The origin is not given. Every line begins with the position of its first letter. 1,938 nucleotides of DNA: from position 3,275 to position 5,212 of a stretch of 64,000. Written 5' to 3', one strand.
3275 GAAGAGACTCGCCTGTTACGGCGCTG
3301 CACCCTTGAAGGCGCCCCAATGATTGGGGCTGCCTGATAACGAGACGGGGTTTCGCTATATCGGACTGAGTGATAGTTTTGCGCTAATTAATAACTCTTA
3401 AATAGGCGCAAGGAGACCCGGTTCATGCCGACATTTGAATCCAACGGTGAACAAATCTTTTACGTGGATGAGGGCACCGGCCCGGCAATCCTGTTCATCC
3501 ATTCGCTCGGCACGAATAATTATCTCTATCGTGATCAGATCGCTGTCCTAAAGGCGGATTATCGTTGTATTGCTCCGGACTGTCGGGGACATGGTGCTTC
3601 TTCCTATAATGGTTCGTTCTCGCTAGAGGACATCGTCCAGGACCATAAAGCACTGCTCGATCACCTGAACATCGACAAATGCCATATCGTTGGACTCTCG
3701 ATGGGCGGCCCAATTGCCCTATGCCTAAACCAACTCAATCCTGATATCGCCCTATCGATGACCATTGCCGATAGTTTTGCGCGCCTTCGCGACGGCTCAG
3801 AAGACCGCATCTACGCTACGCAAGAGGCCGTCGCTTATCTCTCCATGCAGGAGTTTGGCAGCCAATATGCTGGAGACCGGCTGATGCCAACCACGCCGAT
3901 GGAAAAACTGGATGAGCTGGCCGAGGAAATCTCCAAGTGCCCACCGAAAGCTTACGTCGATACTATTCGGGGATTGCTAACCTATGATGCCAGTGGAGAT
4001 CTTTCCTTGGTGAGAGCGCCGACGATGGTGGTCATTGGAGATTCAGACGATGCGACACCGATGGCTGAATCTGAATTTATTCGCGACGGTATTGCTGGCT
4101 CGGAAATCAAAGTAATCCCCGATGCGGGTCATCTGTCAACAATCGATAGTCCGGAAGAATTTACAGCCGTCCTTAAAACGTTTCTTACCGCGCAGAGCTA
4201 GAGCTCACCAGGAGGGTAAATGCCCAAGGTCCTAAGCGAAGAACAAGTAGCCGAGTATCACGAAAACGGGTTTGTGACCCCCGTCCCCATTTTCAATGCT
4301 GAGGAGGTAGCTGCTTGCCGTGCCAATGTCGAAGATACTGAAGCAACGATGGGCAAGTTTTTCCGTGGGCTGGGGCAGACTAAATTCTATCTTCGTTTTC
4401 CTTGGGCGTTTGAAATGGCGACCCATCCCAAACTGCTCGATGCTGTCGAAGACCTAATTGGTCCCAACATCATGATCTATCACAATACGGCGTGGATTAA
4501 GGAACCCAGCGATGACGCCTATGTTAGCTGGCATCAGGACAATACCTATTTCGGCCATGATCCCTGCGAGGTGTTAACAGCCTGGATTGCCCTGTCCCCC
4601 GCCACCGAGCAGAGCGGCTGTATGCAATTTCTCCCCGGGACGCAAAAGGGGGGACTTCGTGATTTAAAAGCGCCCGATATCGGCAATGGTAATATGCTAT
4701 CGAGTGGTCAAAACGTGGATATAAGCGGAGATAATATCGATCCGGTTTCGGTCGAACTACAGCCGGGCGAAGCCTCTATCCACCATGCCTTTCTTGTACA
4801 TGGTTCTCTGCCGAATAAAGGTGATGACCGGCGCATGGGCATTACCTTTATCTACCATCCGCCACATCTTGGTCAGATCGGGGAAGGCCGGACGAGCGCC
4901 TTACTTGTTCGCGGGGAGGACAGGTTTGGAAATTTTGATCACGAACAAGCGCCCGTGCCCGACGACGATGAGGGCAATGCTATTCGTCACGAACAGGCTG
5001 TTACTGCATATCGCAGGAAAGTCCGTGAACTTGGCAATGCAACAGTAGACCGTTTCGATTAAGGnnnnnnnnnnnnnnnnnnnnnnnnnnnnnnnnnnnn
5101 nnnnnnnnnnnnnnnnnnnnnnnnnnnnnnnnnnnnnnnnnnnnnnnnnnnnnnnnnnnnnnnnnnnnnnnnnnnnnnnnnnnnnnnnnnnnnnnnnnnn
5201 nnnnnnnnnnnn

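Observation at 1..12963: Dense cluster of six Fe(II)/2-oxoglutarate dioxygenases around a TTT uptake system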

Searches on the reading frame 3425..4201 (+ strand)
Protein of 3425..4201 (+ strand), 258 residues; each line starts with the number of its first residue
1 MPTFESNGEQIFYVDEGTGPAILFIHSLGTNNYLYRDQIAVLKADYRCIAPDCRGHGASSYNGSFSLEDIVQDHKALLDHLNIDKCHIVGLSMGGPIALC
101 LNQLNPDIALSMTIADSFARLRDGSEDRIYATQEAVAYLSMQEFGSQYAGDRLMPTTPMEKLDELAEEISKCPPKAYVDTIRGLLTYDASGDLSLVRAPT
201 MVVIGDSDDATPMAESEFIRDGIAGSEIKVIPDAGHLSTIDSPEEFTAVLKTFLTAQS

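Call 3: search_protein_families(library=pfam, proteins=[window:3425-4201:+])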
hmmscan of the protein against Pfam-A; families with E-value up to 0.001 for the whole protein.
window:3425-4201:+ (258 aa): 3 families
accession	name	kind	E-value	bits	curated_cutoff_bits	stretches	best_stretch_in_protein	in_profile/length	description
PF00561.26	Abhydrolase_1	-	5.7e-25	88.8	25.8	2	20-117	1-102/245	alpha/beta hydrolase fold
PF12697.13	Abhydrolase_6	-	1.2e-19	72.3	26.3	1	22-248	1-216/217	Alpha/beta hydrolase family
PF12146.15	Hydrolase_4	-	8.1e-11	42.1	27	1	22-238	7-234/239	Serine aminopeptidase, S33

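Call 6: search_protein_families(library=ncbifam, proteins=[window:3425-4201:+], max_evalue=0.01)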
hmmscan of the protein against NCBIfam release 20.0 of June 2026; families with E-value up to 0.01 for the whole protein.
window:3425-4201:+ (258 aa): 36 families (the best 25 are shown)
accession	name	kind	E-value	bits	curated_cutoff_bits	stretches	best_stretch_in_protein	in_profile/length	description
TIGR02427.1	protocat_pcaD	equivalog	8.8e-44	149.8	255.85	1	16-255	7-251/251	3-oxoadipate enol-lactonase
NF051488.1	bifunc_PcaDC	exception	7.1e-42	143.9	390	1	18-256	11-252/375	bifunctional 3-oxoadipate enol-lactonase/4-carboxymuconolactone decarboxylase PcaDC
NF051487.1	bifunc_PcaCD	exception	8.7e-33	114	430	1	20-255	173-412/413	bifunctional 4-carboxymuconolactone decarboxylase/3-oxoadipate enol-lactonase PcaCD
TIGR03611.1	RutD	equivalog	2.8e-24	85.9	238.5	1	16-256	10-257/258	pyrimidine utilization protein D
NF011457.0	PRK14875.1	equivalog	7.2e-23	81.1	307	2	7-113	118-227/372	acetoin dehydrogenase dihydrolipoyllysine-residue acetyltransferase subunit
NF050089.1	i_nPHAscl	equivalog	2.9e-22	79.1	300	2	6-117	4-117/288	intracellular short-chain-length polyhydroxyalkanoate depolymerase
NF002873.0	PRK03204.1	equivalog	1.4e-20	73.8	466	1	4-133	19-150/286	haloalkane dehalogenase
NF002938.0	PRK03592.1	equivalog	3.2e-20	72.6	241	1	3-121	14-133/298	haloalkane dehalogenase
TIGR03056.1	bchO_mg_che_rel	equivalog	4.7e-18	65.2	172.55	1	12-104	19-115/278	alpha/beta fold hydrolase BchO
TIGR03695.1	menH_SHCHC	equivalog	6.8e-17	61.7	208.55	1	19-107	2-94/252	2-succinyl-6-hydroxy-2,4-cyclohexadiene-1-carboxylate synthase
TIGR01738.1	bioH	equivalog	8.8e-16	58.3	206.95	1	19-253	3-244/245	pimeloyl-ACP methyl ester esterase BioH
NF002043.0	PRK00870.1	subfamily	9.6e-13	48.2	265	1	10-120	35-151/302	haloalkane dehalogenase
TIGR01250.1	pro_imino_pep_2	subfamily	3.2e-12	46.6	167.65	1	184-254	218-287/288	proline iminopeptidase-family hydrolase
NF045945.1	ProImpepLactob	equivalog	7e-12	45.4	400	2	183-256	220-292/293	proline iminopeptidase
NF052610.1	macro_16_ester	equivalog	7.7e-11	41.9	420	1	62-118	72-128/281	alpha/beta fold macrolide esterase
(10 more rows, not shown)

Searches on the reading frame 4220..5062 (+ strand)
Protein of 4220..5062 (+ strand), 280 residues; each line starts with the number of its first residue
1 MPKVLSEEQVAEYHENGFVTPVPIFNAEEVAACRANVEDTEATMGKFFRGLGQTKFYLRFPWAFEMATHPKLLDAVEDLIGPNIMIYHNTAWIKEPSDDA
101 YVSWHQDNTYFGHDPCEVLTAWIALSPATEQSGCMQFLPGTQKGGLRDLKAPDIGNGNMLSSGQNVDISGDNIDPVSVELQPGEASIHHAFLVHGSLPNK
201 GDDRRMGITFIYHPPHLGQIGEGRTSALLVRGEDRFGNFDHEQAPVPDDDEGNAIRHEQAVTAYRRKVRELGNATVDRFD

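Call 3: search_protein_families(library=pfam, proteins=[window:4220-5062:+])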
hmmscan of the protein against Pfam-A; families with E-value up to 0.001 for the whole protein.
window:4220-5062:+ (280 aa): 1 family
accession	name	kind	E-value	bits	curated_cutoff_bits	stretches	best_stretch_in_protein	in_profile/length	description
PF05721.19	PhyH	-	2.3e-27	97.1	22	1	13-206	1-212/213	Phytanoyl-CoA dioxygenase (PhyH)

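Call 6: search_protein_families(library=ncbifam, proteins=[window:4220-5062:+], max_evalue=0.01)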
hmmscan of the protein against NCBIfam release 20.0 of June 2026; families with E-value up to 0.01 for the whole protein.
window:4220-5062:+ (280 aa): 3 families
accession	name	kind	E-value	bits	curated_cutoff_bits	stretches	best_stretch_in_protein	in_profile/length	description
TIGR01762.1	chlorin-enz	subfamily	3.1e-17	62.8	226.3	1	5-143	3-158/288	chlorinating enzyme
NF045813.1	DxPntBtaHylase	equivalog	6.9e-08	32.1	550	1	83-204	115-237/285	1-deoxypentalenic acid 11-beta-hydroxylase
NF052437.1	MPhHdxlPhnYGIM8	equivalog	1.5e-07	31.2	500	1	65-213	78-214/260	methylphosphonate hydroxylase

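Call 16: search_solved_structures(query=window:4220-5062:+, max_evalue=0.001)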
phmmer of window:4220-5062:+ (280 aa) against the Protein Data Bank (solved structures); distinct sequences matched with E-value up to 0.001: 17.
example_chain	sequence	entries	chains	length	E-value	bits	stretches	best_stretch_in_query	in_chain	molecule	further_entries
6zyk_A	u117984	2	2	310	2.5e-30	109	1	12-269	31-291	Monooxygenase | Uncharacterized protein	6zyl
2a1x_A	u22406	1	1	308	4.2e-15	59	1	63-209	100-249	Phytanoyl-CoA dioxygenase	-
3gja_A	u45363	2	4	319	2.1e-13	53.4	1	5-143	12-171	CytC3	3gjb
5epa_A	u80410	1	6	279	2.5e-13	53.1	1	5-212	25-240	SnoK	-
2fct_A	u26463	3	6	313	1e-12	51.1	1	5-214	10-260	syringomycin biosynthesis enzyme 2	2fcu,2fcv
5ep9_A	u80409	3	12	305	9.2e-11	44.7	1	8-213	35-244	SnoN,Epimerase SnoN | SnoN,SnoN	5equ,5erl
2opw_A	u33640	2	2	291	2.6e-10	43.2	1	64-210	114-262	PHYHD1 protein | Phytanoyl-CoA dioxygenase domain-containing protein 1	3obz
4xab_A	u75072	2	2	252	3.1e-09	39.7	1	84-212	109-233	EvdO2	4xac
7dt0_A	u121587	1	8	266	3.3e-09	39.6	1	4-165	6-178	Phytanoyl-CoA dioxygenase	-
7e01_A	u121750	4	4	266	5e-09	39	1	4-165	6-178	Phytanoyl-CoA dioxygenase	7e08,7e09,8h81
7dzz_A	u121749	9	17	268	5.1e-09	39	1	4-165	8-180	Phytanoyl-CoA dioxygenase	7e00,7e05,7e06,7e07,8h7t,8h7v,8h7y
4xbz_A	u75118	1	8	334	8.3e-08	35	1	66-217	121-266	EvdO1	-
6ec3_A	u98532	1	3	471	1e-07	34.8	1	62-214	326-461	Methyltransferase domain-containing protein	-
2rdn_A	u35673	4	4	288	4.5e-07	32.6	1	80-206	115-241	1-deoxypentalenic acid 11-beta hydroxylase; Fe(II)/alpha-ketoglutarate dependent hydroxyla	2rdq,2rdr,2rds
9c9n_A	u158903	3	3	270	3.4e-05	26.4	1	89-208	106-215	Fe/2-OG dependent dioxygenase MysH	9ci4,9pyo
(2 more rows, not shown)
